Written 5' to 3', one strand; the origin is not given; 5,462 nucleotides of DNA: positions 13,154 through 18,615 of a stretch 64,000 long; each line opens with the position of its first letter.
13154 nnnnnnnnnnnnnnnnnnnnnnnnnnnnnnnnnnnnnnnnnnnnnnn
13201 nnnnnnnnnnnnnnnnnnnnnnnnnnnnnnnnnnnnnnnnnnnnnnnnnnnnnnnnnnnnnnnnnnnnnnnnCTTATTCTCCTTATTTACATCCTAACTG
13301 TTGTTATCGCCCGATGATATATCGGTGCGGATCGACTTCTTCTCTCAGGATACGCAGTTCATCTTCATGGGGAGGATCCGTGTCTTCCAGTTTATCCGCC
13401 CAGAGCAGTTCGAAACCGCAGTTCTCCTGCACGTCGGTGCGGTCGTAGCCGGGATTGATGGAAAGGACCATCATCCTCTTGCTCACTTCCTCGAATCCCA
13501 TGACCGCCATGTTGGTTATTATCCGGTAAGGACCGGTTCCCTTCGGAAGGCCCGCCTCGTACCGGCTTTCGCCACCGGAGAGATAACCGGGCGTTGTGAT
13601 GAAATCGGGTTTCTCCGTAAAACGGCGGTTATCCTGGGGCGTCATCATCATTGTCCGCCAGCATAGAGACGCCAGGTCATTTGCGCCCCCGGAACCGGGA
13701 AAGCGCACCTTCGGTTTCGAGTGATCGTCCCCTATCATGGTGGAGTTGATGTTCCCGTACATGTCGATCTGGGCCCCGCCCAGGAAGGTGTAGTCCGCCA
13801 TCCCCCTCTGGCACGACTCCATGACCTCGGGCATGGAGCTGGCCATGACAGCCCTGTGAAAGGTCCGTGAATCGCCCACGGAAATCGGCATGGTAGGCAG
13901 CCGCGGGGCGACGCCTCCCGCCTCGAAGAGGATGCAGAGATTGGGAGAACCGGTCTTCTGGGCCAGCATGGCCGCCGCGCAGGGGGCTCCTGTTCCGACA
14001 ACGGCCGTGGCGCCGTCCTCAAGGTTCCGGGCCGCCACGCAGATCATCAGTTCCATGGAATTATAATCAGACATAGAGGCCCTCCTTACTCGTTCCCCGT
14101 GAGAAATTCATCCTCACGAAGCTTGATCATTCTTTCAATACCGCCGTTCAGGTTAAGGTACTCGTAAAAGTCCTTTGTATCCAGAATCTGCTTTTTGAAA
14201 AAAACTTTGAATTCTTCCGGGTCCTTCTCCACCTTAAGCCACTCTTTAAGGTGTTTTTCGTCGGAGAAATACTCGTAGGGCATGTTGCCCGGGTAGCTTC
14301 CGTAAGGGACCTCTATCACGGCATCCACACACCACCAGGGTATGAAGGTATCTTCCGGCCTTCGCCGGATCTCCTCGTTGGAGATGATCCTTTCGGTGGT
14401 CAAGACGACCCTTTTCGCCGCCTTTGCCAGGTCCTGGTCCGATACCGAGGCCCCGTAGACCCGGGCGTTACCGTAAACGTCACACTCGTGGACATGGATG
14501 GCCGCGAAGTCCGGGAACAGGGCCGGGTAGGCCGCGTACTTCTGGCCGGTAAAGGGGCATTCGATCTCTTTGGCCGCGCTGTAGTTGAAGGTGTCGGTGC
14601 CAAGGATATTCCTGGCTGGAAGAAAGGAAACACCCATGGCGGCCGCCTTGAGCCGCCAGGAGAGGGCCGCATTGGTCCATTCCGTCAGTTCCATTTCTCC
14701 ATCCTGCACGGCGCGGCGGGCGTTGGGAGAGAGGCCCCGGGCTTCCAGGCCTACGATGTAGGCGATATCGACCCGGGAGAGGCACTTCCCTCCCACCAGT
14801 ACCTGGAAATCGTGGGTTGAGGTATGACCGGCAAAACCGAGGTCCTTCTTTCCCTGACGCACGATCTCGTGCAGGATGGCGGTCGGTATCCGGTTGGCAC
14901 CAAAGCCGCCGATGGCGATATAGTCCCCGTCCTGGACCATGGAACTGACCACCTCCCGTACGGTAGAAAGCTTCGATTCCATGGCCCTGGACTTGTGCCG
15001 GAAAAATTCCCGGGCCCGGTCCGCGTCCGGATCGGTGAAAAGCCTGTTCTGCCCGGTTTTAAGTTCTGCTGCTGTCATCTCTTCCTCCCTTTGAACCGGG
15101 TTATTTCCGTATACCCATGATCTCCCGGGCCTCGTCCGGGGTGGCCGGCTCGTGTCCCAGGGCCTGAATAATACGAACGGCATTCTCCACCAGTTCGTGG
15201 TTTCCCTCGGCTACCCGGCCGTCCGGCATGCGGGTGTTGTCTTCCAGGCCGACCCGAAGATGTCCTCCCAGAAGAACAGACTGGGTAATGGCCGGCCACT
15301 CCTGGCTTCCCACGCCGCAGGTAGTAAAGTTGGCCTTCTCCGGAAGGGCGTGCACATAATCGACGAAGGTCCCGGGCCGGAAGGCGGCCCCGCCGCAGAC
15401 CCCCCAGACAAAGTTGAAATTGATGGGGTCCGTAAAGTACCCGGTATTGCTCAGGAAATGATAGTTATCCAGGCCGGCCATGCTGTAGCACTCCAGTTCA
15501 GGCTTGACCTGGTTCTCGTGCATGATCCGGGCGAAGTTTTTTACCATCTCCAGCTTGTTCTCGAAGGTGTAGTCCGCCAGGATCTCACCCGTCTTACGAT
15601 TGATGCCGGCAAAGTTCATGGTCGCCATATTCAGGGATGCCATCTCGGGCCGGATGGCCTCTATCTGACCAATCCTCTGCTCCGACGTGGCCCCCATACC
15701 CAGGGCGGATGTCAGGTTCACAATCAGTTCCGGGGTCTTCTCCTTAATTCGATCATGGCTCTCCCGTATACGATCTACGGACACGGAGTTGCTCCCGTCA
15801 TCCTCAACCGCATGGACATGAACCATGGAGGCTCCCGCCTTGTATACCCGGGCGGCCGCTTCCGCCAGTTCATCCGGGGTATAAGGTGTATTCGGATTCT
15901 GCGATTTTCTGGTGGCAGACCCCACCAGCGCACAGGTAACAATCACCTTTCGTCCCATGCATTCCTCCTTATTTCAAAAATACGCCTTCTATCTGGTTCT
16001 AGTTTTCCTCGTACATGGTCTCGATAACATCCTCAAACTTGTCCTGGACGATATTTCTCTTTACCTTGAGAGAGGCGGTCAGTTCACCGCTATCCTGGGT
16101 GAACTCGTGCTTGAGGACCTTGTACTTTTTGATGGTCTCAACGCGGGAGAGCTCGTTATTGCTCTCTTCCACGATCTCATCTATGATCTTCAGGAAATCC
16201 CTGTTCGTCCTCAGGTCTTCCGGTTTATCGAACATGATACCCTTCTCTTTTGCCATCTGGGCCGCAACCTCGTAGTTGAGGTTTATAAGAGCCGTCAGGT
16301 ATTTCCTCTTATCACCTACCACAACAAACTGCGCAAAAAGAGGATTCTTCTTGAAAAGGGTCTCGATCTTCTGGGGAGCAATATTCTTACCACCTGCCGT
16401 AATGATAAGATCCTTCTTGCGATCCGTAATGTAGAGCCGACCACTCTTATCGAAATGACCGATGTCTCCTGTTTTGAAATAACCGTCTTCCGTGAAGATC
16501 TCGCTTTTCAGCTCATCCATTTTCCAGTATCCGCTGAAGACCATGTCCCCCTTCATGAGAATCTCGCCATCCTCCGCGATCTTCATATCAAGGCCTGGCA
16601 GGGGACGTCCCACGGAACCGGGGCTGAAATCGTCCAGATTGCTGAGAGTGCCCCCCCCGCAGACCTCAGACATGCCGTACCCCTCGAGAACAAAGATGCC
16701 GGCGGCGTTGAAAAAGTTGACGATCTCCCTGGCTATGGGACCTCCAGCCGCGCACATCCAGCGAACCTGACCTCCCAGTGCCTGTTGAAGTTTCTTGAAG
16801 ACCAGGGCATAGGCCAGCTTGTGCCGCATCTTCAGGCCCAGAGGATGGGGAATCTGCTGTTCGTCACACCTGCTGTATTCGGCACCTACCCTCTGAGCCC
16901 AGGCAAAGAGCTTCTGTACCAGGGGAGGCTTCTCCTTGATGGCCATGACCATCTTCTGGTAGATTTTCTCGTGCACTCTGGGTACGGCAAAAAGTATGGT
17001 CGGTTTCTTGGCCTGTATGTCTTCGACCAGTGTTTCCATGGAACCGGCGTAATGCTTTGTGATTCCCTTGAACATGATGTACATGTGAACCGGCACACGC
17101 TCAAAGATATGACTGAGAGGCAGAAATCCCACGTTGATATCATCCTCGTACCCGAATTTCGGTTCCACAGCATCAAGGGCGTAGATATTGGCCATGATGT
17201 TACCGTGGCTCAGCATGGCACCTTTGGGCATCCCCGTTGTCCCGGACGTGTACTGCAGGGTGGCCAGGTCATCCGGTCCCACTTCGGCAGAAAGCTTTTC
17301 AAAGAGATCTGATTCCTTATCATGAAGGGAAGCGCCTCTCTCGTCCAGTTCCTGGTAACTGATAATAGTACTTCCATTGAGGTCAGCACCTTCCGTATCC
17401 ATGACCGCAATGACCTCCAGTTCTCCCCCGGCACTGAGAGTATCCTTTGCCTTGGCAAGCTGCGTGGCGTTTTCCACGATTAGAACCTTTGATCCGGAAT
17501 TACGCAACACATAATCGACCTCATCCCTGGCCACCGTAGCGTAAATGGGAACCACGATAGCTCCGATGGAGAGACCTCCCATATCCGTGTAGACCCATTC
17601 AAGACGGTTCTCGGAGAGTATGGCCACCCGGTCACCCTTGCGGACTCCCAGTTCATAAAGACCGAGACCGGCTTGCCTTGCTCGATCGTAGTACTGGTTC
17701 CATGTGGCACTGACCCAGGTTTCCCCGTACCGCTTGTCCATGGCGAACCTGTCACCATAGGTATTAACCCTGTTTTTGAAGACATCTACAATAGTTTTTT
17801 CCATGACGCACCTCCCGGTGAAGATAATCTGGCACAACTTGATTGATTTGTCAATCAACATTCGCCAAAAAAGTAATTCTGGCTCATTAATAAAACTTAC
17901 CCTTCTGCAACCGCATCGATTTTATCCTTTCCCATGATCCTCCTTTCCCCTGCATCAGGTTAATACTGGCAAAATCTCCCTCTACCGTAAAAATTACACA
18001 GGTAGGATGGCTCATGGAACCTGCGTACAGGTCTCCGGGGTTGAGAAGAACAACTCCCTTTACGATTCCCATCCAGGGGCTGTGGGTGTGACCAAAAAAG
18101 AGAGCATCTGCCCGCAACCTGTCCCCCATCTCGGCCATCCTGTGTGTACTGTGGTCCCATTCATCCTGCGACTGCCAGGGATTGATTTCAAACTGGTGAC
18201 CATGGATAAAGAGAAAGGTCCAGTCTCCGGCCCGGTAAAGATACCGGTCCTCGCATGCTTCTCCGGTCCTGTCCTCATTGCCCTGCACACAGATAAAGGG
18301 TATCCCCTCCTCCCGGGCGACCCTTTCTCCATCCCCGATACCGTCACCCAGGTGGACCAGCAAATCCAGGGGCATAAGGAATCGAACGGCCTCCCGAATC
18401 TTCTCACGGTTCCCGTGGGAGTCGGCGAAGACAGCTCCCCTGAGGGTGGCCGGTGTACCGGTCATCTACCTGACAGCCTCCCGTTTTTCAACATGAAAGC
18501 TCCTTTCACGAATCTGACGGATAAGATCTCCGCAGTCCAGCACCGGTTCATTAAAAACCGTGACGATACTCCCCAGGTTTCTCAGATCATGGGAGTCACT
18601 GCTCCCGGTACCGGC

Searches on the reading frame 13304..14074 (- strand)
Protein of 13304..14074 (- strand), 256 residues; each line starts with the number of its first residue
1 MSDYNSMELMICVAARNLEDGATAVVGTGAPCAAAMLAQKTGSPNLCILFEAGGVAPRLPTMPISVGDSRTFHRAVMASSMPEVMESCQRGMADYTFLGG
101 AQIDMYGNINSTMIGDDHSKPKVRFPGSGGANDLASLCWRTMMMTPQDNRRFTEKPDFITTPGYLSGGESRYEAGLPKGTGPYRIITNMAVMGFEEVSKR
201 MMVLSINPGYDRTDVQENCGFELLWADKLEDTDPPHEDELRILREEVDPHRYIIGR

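Call 24: search_protein_families(library=pfam, proteins=[window:13304-14074:-])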
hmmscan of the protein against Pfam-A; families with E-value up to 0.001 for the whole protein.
window:13304-14074:- (256 aa): 1 family
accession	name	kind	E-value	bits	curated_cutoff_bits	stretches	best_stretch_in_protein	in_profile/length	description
PF01144.29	CoA_trans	-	4e-25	88.9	23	1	13-218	6-217/217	Coenzyme A transferase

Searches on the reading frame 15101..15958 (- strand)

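Call 24: search_protein_families(library=pfam, proteins=[window:15101-15958:-])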
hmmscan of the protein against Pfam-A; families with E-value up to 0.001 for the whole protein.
window:15101-15958:- (285 aa): 1 family
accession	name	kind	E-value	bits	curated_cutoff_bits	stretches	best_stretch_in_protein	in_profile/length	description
PF05853.18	BKACE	-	1.6e-88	297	24.8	1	4-283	1-274/274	beta-keto acid cleavage enzyme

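Call 88: search_protein_families(library=ncbifam, proteins=[window:15101-15958:-], max_evalue=0.00001)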
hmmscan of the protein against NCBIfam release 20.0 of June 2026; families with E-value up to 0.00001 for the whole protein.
window:15101-15958:- (285 aa): 4 families
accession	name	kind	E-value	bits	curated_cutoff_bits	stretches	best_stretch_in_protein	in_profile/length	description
NF052387.1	Lys_ferment_KCE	equivalog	4.6e-73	245.9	382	1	4-283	1-267/267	3-keto-5-aminohexanoate cleavage enzyme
NF053538.1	DixhxACActTsKce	equivalog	2.1e-53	181.4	430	1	3-284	5-303/310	3,5-dioxohexanoate:acetyl-CoA acetone transferase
NF053568.1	3OXCoAcCUPNH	equivalog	2.4e-53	181.2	350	1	4-284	3-273/274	3-oxoadipate:acetyl-CoA acetyltransferase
NF052389.1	Lys_KAL_CLE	exception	1.3e-49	169.1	725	1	4-284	170-437/440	bifunctional 3-aminobutyryl-CoA ammonia lyase/3-keto-5-aminohexanoate cleavage enzyme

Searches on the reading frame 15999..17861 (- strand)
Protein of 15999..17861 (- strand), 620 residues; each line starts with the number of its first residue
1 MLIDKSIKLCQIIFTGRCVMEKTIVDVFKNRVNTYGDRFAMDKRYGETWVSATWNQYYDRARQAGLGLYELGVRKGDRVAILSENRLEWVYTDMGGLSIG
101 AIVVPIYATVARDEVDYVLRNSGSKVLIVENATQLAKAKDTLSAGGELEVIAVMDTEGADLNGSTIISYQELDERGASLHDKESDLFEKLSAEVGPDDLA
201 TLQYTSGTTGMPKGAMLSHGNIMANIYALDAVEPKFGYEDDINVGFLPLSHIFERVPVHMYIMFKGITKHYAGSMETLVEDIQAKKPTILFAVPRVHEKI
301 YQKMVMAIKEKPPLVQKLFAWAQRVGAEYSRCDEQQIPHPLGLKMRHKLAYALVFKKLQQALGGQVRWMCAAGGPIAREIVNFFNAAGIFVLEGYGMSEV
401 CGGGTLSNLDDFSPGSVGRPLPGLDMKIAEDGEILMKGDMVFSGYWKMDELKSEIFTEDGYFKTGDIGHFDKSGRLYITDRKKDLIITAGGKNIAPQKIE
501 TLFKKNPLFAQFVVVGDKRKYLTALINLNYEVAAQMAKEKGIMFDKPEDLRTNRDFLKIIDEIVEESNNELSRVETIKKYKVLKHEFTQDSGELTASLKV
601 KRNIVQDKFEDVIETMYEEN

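Call 24: search_protein_families(library=pfam, proteins=[window:15999-17861:-])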
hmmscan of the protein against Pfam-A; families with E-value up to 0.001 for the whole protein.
window:15999-17861:- (620 aa): 2 families
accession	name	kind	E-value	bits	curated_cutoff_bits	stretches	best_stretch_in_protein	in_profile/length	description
PF00501.34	AMP-binding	-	1e-80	271.8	29.9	1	28-446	1-384/384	AMP-binding enzyme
PF23562.2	AMP-binding_C_3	-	2.8e-12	47.6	20.8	1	484-619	2-122/124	AMP-binding enzyme C-terminal domain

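Call 88: search_protein_families(library=ncbifam, proteins=[window:15999-17861:-], max_evalue=0.00001)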
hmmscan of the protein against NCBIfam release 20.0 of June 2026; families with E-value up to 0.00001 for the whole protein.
window:15999-17861:- (620 aa): 99 families (the best 25 are shown)
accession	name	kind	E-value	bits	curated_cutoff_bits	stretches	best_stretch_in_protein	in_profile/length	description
NF038343.1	ligase_FadD11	exception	8.3e-112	374.5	950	1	45-619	23-583/585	fatty acid--CoA ligase FadD11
NF004837.0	PRK06187.1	subfamily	3.9e-69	233.3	476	2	20-303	6-277/531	long-chain-fatty-acid--CoA ligase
NF005801.1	PRK07656.1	equivalog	8.4e-59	199.5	657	2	29-302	8-269/500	FadD3 family acyl-CoA ligase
NF005702.0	PRK07514.1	subfamily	4.4e-55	187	558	2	356-516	262-433/506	malonyl-CoA synthase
NF004114.0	PRK05605.1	equivalog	2e-53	181.6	766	3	384-520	359-506/575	long-chain-fatty-acid--CoA ligase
NF041592.1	carboxyl_red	equivalog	4.8e-53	180.1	1300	1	48-619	74-621/1160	carboxylic acid reductase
TIGR01923.1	menE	equivalog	5.4e-52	177.1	330.15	2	366-518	226-383/442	o-succinylbenzoate--CoA ligase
NF009233.0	PRK12583.1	subfamily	9.6e-51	172.8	832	2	18-294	14-299/558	fatty acid CoA ligase family protein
NF006182.0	PRK08316.1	subfamily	3.5e-49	167.7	663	2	20-297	9-271/523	fatty acyl-CoA synthetase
NF002966.0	PRK03640.1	equivalog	2.4e-47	161.7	556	2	359-519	249-418/483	o-succinylbenzoate--CoA ligase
NF052269.1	Staph_lig_FadD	equivalog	2.9e-47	161.2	650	2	364-521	265-432/499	long-chain-fatty-acid--CoA ligase FadD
NF006523.0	PRK08974.1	equivalog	2.5e-46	158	884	3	367-520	328-491/561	long-chain-fatty-acid--CoA ligase FadD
NF009232.0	PRK12582.1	subfamily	2.9e-46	157.9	777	2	389-619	378-615/624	acyl-CoA synthetase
NF005307.0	PRK06839.1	equivalog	5.9e-46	157.1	748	2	53-304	29-256/496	o-succinylbenzoate--CoA ligase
NF006181.0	PRK08314.1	subfamily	1.6e-44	152.1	705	2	52-253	50-258/563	long-chain-fatty-acid--CoA ligase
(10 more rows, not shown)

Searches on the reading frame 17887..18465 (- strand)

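Call 24: search_protein_families(library=pfam, proteins=[window:17887-18465:-])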
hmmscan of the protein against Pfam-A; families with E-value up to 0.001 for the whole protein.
window:17887-18465:- (192 aa): 2 families
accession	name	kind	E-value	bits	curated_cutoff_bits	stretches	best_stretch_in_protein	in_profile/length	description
PF12850.12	Metallophos_2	-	4.2e-21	76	27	1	11-163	4-153/154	Calcineurin-like phosphoesterase superfamily domain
PF00149.33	Metallophos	-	7.8e-08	33.4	21.5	1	11-130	4-191/191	Calcineurin-like phosphoesterase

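Call 88: search_protein_families(library=ncbifam, proteins=[window:17887-18465:-], max_evalue=0.00001)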
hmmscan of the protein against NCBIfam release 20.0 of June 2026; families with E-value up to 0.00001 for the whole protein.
window:17887-18465:- (192 aa): 2 families
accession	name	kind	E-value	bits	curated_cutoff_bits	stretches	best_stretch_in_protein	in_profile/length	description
TIGR00040.1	yfcE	subfamily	1.8e-18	67.1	56.25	1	12-164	5-153/158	YfcE family phosphodiesterase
NF006988.0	PRK09453.1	equivalog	1e-06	28.7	117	0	112-162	112-162/183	phosphodiesterase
